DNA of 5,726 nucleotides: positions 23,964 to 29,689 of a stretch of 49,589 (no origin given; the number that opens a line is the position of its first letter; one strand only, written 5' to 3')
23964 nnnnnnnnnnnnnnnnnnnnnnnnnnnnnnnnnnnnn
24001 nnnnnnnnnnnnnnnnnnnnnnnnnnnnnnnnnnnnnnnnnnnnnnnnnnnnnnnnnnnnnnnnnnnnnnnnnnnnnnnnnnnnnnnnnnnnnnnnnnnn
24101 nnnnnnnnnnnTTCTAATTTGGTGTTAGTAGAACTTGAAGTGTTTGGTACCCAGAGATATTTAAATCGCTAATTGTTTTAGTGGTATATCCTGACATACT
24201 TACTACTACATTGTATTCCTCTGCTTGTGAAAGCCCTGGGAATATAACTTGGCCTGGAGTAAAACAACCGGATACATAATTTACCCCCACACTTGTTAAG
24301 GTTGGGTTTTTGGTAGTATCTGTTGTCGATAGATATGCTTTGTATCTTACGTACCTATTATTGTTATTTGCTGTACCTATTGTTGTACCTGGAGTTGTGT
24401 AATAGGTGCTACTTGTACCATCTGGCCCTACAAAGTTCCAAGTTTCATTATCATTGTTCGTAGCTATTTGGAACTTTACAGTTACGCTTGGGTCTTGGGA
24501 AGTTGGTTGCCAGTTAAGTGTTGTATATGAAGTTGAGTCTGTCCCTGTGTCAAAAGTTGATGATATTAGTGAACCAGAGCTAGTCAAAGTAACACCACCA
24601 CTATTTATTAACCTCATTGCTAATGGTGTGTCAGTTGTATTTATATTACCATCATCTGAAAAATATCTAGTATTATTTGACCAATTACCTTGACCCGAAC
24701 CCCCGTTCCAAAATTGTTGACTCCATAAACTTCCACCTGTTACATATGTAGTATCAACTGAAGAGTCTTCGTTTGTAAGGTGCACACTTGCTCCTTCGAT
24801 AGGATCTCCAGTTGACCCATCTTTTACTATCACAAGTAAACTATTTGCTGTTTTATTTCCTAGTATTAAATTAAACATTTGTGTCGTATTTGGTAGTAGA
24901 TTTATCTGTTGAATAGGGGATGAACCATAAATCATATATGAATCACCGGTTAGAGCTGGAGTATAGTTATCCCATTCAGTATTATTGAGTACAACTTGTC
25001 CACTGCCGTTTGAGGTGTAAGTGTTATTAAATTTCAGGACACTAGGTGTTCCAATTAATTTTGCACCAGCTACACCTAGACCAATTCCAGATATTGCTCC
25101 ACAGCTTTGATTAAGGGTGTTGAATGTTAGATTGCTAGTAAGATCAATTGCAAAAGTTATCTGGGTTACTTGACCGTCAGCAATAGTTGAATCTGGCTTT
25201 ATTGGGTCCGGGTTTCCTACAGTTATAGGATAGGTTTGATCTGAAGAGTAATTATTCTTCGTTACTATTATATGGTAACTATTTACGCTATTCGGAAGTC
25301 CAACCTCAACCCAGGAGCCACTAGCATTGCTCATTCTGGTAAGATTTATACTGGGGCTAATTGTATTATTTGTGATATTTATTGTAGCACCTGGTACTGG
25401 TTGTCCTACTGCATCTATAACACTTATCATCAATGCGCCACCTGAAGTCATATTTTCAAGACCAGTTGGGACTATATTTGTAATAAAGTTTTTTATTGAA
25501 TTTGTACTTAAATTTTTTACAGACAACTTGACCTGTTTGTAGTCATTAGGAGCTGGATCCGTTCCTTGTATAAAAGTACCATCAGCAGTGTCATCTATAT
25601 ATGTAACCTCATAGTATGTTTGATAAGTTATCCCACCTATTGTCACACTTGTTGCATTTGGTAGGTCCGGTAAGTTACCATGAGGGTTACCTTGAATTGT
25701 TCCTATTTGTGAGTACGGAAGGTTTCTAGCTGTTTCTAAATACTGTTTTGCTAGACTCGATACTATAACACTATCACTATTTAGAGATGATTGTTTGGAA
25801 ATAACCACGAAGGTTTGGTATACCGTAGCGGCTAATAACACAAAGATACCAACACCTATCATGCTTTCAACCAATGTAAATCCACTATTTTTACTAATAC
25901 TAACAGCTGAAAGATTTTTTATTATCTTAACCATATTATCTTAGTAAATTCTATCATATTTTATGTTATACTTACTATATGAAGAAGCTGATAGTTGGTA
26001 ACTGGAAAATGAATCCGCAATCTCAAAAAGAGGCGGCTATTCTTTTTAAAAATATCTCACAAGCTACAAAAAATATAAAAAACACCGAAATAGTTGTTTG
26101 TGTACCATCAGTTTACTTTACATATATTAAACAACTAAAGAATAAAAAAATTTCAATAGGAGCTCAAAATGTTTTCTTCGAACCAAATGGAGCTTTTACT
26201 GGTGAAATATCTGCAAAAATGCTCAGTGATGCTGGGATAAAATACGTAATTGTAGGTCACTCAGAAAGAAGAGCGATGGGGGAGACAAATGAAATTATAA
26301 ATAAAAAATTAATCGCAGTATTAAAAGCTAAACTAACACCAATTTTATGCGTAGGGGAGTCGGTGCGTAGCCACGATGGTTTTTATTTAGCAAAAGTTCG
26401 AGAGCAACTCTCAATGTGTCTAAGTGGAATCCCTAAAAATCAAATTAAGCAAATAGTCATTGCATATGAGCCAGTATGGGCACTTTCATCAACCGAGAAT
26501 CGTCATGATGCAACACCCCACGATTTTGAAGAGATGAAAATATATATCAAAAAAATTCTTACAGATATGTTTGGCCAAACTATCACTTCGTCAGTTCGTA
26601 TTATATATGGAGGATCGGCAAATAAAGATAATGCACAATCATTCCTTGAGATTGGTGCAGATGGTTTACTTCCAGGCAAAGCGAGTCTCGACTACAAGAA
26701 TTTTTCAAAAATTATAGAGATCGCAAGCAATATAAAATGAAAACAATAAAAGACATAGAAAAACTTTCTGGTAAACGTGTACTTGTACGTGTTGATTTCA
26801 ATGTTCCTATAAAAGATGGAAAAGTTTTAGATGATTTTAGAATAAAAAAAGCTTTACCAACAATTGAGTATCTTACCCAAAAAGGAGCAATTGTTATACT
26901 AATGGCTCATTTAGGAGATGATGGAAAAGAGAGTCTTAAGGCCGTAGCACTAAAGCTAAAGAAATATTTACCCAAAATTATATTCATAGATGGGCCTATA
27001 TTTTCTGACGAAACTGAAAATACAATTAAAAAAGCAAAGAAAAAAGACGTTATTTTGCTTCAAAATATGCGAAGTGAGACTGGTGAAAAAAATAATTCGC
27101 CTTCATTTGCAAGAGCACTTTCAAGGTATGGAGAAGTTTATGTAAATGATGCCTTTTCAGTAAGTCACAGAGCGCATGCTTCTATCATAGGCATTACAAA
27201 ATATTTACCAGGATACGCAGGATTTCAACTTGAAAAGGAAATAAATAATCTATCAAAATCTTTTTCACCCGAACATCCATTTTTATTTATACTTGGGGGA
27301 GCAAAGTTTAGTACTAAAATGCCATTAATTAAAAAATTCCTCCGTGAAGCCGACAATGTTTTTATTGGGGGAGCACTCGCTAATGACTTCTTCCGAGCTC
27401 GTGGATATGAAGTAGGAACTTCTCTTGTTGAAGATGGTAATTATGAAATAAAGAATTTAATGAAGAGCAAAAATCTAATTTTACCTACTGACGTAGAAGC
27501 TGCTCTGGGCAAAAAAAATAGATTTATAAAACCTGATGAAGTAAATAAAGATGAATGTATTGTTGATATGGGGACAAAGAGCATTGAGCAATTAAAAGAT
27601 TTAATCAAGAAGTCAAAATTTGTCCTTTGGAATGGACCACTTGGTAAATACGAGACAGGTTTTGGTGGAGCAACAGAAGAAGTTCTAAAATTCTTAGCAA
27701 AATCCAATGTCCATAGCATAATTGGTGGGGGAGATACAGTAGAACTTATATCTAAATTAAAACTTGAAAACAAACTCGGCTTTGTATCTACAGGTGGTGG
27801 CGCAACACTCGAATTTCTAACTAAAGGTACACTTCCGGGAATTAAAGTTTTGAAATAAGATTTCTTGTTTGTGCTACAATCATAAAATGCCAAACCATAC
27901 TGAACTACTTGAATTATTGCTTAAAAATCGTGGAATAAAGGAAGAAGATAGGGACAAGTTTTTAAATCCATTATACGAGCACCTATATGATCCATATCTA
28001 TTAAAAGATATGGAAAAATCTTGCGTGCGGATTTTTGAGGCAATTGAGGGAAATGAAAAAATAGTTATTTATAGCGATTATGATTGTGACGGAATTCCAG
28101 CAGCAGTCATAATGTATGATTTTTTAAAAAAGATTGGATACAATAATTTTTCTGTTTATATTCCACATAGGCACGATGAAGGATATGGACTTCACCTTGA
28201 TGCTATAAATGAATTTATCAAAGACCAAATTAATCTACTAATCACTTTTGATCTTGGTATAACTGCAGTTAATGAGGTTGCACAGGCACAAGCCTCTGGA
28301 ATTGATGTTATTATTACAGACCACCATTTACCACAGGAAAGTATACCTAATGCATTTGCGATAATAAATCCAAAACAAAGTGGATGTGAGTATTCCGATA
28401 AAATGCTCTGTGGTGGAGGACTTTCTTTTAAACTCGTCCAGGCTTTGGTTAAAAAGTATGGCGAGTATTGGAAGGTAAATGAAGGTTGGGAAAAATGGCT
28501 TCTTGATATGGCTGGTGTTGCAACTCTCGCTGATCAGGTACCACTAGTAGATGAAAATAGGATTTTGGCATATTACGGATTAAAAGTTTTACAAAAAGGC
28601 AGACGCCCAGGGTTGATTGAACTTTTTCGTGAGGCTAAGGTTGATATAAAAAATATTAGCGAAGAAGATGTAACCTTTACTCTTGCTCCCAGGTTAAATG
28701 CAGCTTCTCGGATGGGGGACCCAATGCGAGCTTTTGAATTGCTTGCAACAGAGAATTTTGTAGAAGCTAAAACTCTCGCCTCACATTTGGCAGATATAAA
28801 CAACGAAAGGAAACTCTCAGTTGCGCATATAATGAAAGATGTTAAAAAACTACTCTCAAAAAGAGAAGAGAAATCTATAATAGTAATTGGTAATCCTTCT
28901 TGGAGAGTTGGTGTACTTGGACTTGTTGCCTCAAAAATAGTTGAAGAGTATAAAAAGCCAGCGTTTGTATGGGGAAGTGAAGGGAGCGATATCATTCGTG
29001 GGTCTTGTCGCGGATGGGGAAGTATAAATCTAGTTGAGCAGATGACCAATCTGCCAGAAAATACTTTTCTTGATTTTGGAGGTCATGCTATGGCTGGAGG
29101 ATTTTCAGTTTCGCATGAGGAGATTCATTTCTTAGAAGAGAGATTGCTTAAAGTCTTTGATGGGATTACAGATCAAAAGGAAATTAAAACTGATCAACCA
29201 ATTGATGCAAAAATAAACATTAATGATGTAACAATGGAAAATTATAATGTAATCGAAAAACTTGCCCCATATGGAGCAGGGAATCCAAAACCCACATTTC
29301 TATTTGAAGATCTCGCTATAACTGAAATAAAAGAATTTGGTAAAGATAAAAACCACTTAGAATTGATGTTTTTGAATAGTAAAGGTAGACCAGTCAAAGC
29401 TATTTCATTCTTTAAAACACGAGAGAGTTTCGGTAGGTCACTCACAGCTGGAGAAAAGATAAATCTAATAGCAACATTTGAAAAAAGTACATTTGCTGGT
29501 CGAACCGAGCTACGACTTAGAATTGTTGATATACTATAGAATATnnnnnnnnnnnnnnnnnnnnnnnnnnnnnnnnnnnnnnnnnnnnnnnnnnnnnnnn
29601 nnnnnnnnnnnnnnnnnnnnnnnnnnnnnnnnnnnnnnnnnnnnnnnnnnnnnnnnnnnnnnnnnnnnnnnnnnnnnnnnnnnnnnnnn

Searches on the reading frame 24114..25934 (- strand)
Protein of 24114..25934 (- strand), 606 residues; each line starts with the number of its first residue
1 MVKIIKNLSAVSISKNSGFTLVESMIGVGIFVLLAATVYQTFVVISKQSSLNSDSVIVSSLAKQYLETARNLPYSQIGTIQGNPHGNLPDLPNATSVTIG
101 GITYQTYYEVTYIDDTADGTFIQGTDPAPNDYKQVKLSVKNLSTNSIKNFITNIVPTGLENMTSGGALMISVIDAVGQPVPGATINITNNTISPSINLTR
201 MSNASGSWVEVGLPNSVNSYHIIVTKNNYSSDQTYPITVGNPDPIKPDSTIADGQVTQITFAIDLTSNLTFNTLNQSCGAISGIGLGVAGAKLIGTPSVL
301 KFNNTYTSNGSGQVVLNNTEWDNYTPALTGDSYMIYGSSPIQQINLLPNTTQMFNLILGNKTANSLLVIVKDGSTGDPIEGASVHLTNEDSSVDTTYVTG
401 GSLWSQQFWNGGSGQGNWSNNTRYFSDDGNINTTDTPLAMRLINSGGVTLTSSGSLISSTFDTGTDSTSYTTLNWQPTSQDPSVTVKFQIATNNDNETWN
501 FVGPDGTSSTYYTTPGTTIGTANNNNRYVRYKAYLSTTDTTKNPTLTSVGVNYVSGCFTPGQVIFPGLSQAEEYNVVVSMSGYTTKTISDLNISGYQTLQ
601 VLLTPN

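Call 17: search_protein_families(library=pfam, proteins=[window:24114-25934:-], max_evalue=0.001)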
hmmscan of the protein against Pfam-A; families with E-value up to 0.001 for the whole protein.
window:24114-25934:- (606 aa): 3 families
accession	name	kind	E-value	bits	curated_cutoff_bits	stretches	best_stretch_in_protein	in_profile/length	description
PF13620.12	CarboxypepD_reg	-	8.9e-15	55.3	32.3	1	171-241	5-71/82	Carboxypeptidase regulatory-like domain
PF07963.17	N_methyl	-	0.0002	21.3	21.2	1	14-39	2-27/27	Prokaryotic N-terminal methylation motif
PF13715.12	CarbopepD_reg_2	-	0.00047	20.6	32.2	0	570-597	42-68/88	CarboxypepD_reg-like domain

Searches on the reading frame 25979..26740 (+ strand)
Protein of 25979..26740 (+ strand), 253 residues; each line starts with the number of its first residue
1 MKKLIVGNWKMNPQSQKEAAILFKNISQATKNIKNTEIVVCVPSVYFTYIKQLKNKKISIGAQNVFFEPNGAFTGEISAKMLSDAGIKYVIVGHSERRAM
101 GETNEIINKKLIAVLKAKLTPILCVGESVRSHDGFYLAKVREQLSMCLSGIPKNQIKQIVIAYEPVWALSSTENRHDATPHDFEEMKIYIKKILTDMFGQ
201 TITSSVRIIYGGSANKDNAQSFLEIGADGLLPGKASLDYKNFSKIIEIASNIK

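Call 17: search_protein_families(library=pfam, proteins=[window:25979-26740:+], max_evalue=0.001)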
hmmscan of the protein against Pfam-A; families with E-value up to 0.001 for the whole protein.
window:25979-26740:+ (253 aa): 1 family
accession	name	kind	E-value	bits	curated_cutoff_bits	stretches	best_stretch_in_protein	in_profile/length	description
PF00121.24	TIM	-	2.5e-72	243.8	20.1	1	3-248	1-244/245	Triosephosphate isomerase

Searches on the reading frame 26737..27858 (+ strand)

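Call 17: search_protein_families(library=pfam, proteins=[window:26737-27858:+], max_evalue=0.001)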
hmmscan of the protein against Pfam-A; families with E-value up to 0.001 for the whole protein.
window:26737-27858:+ (373 aa): 1 family
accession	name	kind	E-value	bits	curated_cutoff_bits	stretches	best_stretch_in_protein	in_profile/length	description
PF00162.24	PGK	-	2.4e-115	386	27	1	4-362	1-377/379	Phosphoglycerate kinase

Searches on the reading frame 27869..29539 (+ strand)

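Call 17: search_protein_families(library=pfam, proteins=[window:27869-29539:+], max_evalue=0.001)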
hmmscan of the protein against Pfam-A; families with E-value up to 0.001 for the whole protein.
window:27869-29539:+ (556 aa): 3 families
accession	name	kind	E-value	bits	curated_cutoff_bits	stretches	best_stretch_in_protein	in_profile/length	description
PF01368.27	DHH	-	9.8e-25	87.7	28.1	1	64-199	1-108/125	DHH family, N-terminal domain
PF17768.7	RecJ_OB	-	1.5e-23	83.3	27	1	445-554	1-107/107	RecJ OB domain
PF02272.25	DHHA1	-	2.7e-06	28.2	25.9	1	337-420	4-90/102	DHHA1 domain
